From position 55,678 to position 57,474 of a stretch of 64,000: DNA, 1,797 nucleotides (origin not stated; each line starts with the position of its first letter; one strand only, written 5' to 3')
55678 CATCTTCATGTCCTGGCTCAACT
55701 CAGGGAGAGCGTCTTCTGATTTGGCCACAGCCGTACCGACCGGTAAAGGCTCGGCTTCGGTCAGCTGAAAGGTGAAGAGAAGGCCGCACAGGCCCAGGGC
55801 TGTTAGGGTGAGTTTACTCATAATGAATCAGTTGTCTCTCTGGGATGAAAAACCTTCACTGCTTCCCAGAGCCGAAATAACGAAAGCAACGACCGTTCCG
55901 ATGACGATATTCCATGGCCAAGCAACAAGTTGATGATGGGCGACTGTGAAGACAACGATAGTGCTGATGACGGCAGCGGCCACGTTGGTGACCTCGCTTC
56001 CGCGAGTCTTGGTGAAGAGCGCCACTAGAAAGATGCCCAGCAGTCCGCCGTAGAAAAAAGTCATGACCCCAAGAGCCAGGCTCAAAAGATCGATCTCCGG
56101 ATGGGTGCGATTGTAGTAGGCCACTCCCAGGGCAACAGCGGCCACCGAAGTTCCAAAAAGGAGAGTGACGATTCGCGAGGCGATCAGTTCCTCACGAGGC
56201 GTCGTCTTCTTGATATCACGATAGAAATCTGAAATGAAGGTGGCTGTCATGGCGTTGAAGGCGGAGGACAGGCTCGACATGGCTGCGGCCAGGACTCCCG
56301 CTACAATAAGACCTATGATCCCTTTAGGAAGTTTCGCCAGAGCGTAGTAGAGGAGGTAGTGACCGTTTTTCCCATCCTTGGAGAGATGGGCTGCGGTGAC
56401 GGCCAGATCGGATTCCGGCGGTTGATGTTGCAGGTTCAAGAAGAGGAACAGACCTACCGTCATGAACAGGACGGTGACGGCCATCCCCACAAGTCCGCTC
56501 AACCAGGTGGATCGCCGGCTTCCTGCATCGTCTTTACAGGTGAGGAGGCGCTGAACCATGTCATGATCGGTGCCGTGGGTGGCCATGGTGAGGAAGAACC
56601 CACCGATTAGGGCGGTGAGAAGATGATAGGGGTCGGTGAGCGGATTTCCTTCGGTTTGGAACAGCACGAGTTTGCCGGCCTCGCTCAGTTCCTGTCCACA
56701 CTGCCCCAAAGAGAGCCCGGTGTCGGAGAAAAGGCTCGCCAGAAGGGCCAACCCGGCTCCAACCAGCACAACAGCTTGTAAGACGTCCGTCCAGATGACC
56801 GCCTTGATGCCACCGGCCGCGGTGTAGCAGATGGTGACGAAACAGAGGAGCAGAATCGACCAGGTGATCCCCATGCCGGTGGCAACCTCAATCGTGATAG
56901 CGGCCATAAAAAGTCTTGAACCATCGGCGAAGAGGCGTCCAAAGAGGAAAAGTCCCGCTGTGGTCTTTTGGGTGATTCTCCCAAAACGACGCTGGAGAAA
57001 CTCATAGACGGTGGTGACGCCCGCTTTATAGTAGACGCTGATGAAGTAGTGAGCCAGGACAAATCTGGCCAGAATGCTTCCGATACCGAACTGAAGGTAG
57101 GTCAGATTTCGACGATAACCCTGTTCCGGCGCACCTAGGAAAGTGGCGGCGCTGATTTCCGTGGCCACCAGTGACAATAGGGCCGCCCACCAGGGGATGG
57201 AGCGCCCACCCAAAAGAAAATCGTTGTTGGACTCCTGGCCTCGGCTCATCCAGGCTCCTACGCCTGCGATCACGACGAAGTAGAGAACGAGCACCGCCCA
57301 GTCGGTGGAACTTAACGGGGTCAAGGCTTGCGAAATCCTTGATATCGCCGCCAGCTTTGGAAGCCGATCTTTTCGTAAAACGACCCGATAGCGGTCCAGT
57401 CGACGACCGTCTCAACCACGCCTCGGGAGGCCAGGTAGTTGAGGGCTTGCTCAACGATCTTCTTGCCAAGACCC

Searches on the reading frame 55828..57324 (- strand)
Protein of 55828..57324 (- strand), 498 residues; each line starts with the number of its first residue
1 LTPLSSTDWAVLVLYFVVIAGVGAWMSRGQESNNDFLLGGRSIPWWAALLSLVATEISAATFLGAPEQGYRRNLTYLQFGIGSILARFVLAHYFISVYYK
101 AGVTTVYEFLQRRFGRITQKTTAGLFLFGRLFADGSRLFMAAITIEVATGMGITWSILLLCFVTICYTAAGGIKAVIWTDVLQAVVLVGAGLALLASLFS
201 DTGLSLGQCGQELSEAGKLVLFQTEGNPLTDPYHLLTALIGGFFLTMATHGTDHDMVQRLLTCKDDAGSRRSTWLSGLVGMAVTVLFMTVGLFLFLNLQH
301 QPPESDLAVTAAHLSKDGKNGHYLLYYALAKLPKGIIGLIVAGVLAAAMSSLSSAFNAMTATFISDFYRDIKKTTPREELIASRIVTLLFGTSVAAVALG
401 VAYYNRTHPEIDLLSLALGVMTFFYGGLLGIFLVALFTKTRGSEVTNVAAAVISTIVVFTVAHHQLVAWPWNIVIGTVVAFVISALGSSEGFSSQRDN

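Call 49: search_protein_families(library=pfam, proteins=[window:55828-57324:-], max_evalue=0.01)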
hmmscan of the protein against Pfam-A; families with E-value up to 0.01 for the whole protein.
window:55828-57324:- (498 aa): 2 families
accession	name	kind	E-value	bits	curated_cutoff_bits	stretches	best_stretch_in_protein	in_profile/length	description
PF00474.23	SSF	-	9.1e-43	147.1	22.8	1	36-439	1-392/406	Sodium:solute symporter family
PF04982.19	TM_HPP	-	0.0078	16.3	27.2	1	421-485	10-74/157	HPP, transmembrane region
